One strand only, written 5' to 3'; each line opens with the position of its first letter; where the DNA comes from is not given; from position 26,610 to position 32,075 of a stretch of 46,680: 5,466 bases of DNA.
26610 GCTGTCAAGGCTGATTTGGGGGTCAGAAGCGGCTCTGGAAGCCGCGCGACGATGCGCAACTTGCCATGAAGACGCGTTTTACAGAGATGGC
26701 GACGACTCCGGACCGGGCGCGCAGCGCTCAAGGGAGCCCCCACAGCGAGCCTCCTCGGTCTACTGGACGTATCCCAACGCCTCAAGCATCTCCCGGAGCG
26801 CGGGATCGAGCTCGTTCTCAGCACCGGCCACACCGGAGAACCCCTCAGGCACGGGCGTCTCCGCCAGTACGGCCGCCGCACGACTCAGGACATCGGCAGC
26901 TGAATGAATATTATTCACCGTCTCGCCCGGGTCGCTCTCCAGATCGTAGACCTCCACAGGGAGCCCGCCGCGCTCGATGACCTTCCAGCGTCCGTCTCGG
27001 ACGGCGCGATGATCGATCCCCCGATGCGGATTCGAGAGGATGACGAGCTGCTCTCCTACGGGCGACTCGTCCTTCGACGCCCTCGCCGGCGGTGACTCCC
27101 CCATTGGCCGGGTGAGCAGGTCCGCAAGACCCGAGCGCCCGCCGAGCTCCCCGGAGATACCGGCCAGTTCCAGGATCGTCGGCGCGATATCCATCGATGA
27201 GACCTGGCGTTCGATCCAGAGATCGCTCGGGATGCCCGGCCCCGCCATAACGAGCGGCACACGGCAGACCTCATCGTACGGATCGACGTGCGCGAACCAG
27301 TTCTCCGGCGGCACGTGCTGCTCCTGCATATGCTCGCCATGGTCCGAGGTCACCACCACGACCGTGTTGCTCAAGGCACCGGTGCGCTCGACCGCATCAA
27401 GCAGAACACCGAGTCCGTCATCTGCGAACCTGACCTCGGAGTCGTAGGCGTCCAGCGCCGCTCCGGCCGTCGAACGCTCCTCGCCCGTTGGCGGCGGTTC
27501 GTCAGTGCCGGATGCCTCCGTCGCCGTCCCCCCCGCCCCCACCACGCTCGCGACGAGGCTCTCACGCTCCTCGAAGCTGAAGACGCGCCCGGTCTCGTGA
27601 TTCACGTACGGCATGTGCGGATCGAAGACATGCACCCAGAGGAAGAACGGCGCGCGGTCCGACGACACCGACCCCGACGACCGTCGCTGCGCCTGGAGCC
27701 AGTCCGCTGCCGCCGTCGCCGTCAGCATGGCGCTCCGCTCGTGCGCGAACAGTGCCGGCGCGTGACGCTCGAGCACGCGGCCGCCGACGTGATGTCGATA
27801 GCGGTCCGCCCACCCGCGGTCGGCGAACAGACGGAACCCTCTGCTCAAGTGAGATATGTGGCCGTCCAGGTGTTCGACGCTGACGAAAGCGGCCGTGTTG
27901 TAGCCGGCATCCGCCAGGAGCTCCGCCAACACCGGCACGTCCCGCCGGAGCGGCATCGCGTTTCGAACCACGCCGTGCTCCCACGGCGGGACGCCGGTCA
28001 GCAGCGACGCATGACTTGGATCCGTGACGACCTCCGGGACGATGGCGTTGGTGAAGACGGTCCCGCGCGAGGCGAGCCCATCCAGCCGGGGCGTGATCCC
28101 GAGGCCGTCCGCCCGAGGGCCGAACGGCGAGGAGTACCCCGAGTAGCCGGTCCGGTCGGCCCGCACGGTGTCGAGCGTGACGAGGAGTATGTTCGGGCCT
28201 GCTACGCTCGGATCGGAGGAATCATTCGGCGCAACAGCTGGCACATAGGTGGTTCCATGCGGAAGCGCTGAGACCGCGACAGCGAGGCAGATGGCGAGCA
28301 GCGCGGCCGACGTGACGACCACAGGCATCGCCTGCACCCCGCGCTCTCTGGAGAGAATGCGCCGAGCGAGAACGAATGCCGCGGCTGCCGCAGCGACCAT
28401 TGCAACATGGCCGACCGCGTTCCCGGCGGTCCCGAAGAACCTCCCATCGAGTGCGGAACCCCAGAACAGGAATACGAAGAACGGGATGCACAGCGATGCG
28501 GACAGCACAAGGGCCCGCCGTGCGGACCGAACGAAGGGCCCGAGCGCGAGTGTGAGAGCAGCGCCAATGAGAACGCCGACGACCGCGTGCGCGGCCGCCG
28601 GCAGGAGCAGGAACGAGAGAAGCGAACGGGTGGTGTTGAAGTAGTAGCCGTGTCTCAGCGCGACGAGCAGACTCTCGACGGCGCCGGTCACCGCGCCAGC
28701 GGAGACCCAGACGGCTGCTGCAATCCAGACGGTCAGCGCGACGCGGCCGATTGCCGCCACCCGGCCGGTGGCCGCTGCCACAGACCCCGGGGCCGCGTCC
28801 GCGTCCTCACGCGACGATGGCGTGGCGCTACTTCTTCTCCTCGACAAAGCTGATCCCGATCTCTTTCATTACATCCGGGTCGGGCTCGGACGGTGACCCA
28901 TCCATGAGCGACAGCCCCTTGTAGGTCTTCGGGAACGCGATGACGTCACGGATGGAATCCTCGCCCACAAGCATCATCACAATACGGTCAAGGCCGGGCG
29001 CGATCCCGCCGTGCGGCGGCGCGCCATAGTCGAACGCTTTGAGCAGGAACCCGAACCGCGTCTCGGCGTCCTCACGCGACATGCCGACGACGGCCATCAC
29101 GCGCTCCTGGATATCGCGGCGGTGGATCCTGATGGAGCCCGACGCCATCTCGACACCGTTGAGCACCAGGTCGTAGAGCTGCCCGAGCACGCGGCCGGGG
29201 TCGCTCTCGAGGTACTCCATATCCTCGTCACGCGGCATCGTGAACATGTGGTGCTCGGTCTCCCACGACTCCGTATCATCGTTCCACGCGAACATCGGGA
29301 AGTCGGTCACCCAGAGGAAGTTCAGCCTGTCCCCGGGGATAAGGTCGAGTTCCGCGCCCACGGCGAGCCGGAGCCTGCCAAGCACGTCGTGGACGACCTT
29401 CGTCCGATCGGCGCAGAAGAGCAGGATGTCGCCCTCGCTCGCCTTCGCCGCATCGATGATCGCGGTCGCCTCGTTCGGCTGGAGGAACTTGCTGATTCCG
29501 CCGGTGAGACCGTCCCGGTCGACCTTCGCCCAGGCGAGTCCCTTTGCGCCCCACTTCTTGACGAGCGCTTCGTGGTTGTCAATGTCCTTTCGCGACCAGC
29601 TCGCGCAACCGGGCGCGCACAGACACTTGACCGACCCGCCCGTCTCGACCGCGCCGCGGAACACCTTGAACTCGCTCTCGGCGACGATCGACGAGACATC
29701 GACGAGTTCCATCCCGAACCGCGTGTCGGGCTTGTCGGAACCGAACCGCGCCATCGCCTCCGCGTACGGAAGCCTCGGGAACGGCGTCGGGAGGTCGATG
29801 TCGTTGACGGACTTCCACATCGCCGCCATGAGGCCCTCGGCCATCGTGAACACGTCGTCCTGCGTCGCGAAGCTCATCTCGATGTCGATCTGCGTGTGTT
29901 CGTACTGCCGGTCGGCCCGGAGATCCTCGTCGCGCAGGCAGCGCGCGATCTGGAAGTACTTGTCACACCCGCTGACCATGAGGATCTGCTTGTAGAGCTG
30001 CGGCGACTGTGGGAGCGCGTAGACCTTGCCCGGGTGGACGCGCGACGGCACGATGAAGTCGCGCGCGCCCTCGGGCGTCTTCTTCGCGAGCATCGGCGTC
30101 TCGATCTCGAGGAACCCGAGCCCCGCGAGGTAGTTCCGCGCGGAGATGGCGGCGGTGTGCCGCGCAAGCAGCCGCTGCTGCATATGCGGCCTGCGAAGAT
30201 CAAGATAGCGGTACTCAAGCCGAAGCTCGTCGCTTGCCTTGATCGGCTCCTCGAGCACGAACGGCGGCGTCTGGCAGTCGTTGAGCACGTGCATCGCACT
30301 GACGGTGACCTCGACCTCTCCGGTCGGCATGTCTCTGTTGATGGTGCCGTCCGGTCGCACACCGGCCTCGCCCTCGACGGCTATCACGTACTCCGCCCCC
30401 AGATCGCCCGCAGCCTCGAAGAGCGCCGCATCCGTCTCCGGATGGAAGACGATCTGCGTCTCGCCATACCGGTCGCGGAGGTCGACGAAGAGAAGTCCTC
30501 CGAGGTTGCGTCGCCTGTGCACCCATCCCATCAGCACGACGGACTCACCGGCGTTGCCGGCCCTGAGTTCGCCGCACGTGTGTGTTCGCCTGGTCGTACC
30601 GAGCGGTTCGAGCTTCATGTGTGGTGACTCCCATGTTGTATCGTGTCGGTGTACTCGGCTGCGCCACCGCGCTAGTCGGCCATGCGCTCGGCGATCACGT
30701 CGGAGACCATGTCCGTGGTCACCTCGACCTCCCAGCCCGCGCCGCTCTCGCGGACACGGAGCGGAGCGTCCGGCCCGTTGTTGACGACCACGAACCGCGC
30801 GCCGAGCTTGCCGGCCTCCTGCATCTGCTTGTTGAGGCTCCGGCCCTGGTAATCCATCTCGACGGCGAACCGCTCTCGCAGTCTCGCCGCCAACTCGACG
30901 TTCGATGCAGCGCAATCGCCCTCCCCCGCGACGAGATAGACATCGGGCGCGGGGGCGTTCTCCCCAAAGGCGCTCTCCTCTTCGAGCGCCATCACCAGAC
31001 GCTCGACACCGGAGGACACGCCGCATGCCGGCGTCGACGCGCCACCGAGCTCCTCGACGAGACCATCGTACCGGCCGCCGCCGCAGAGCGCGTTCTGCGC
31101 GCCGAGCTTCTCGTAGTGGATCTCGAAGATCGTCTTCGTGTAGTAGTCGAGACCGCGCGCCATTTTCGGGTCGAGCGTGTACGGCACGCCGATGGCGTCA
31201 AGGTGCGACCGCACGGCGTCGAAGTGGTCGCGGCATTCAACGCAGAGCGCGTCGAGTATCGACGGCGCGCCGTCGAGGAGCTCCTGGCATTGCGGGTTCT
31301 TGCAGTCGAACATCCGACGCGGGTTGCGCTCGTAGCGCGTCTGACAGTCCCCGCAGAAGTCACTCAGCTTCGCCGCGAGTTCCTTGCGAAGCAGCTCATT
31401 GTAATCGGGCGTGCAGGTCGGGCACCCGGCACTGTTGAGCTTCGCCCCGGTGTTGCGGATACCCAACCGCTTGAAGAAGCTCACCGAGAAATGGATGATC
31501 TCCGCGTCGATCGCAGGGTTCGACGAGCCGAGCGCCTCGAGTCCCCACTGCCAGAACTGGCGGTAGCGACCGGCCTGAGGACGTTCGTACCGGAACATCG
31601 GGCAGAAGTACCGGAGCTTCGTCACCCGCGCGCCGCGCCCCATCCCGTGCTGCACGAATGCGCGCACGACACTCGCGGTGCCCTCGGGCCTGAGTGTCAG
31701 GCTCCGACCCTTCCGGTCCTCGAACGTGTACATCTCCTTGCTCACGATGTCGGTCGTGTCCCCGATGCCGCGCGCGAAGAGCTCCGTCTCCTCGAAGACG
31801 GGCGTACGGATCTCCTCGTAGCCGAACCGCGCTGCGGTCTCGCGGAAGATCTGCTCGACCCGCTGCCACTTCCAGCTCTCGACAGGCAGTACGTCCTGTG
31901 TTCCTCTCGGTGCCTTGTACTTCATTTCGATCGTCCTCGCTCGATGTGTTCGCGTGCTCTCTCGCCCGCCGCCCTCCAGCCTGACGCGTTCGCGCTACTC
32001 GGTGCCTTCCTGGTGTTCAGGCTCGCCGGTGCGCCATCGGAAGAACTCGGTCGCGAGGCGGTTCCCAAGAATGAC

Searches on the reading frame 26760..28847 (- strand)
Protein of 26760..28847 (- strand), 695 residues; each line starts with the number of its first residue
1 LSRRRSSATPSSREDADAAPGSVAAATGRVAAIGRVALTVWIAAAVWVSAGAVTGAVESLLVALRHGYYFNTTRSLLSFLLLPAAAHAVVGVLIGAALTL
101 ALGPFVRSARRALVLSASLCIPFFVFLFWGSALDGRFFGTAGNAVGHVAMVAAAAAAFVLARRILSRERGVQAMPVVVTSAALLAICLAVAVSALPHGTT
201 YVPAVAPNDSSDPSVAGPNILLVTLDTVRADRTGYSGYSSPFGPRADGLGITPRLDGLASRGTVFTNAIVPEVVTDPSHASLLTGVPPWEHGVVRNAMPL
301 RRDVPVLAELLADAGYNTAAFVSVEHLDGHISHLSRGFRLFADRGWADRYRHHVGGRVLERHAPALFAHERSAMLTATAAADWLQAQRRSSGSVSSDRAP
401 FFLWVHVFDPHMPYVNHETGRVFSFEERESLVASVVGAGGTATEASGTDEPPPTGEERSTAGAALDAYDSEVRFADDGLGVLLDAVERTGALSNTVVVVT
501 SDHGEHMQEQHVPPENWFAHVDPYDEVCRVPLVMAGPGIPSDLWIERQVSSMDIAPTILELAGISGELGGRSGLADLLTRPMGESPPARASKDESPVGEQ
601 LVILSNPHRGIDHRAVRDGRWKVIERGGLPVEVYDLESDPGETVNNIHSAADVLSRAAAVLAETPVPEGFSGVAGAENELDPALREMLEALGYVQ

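Call 33: search_protein_families(library=pfam, proteins=[window:26760-28847:-], max_evalue=0.0001)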
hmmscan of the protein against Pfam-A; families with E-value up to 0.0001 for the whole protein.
window:26760-28847:- (695 aa): 3 families
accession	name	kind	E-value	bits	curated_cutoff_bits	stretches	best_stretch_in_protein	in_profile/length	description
PF00884.28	Sulfatase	-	4.7e-42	144.8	25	1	218-564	1-301/301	Sulfatase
PF01663.27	Phosphodiest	-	1.7e-11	44.8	23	1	251-517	19-235/342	Type I phosphodiesterase / nucleotide pyrophosphatase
PF16347.10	SGSH_C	-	1.2e-07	32.5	29.3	1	517-649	5-133/154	N-sulphoglucosamine sulphohydrolase, C-terminal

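Call 74: search_protein_families(library=ncbifam, proteins=[window:26760-28847:-], max_evalue=0.001)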
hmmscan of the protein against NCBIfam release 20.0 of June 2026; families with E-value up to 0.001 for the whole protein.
window:26760-28847:- (695 aa): 6 families
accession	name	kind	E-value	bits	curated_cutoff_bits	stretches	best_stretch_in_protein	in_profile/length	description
TIGR03417.1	chol_sulfatase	equivalog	1.6e-31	109.8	433.45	1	251-649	28-422/500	choline-sulfatase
NF010322.0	PRK13759.1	equivalog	7.2e-28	97.3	481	2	397-650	198-440/486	arylsulfatase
NF045661.1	HdlasePehA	equivalog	8.3e-21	74.2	900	2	473-572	289-387/506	phosphoric/sulfuric ester hydrolase PehA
NF052527.1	Mn_arylsulf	exception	3.2e-09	36.2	850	1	218-320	2-97/479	manganese-dependent arylsulfatase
NF038282.1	LapC_YejM_PbgA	exception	6.6e-07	28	825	1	465-559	411-497/584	LPS biosynthesis-modulating metalloenzyme YejM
NF053595.1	LptchSynLtaSGpos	equivalog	3.2e-06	26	970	1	456-566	418-530/626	lipoteichoic acid synthase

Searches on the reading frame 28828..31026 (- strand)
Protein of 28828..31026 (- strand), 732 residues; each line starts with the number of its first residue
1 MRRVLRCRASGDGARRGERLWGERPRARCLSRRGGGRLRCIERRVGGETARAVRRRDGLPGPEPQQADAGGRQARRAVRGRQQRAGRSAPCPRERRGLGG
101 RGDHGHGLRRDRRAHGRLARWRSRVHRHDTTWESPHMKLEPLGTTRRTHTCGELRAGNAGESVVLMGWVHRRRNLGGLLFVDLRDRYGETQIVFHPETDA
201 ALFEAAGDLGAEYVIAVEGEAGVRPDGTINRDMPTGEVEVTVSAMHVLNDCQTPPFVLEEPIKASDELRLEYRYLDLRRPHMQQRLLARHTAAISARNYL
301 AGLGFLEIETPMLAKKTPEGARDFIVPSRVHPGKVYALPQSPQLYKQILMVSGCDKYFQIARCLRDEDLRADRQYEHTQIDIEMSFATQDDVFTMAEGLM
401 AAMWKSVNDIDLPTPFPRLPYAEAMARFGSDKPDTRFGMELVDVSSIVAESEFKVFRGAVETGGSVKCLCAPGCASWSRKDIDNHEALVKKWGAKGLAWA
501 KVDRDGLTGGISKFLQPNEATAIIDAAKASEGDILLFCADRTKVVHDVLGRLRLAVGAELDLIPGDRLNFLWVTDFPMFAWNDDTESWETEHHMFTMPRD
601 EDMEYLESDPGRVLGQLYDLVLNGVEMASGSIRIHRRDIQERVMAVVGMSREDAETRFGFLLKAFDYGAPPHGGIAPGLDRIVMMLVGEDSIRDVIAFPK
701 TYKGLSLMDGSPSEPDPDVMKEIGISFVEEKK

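Call 33: search_protein_families(library=pfam, proteins=[window:28828-31026:-], max_evalue=0.0001)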
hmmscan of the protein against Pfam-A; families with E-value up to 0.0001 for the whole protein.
window:28828-31026:- (732 aa): 3 families
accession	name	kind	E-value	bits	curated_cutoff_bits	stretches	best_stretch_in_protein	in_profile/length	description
PF00152.25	tRNA-synt_2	-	2.9e-116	388.3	25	1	266-701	2-307/308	tRNA synthetases class II (D, K and N)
PF02938.19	GAD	-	4.4e-26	91.4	23.4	1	456-549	1-95/95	GAD domain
PF01336.31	tRNA_anti-codon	-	1e-14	54.6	27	1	163-248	1-75/75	OB-fold nucleic acid binding domain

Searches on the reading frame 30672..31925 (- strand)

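Call 56: search_protein_families(library=pfam, proteins=[window:30672-31925:-], max_evalue=0.0001)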
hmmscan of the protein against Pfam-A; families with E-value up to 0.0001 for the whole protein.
window:30672-31925:- (417 aa): 2 families
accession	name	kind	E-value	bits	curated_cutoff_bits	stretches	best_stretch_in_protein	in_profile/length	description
PF13393.11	tRNA-synt_His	-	6.2e-47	160.8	25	1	8-310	1-308/308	Histidyl-tRNA synthetase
PF00587.30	tRNA-synt_2b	-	3.7e-12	47.1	29.3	1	66-299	1-159/179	tRNA synthetase class II core domain (G, H, P, S and T)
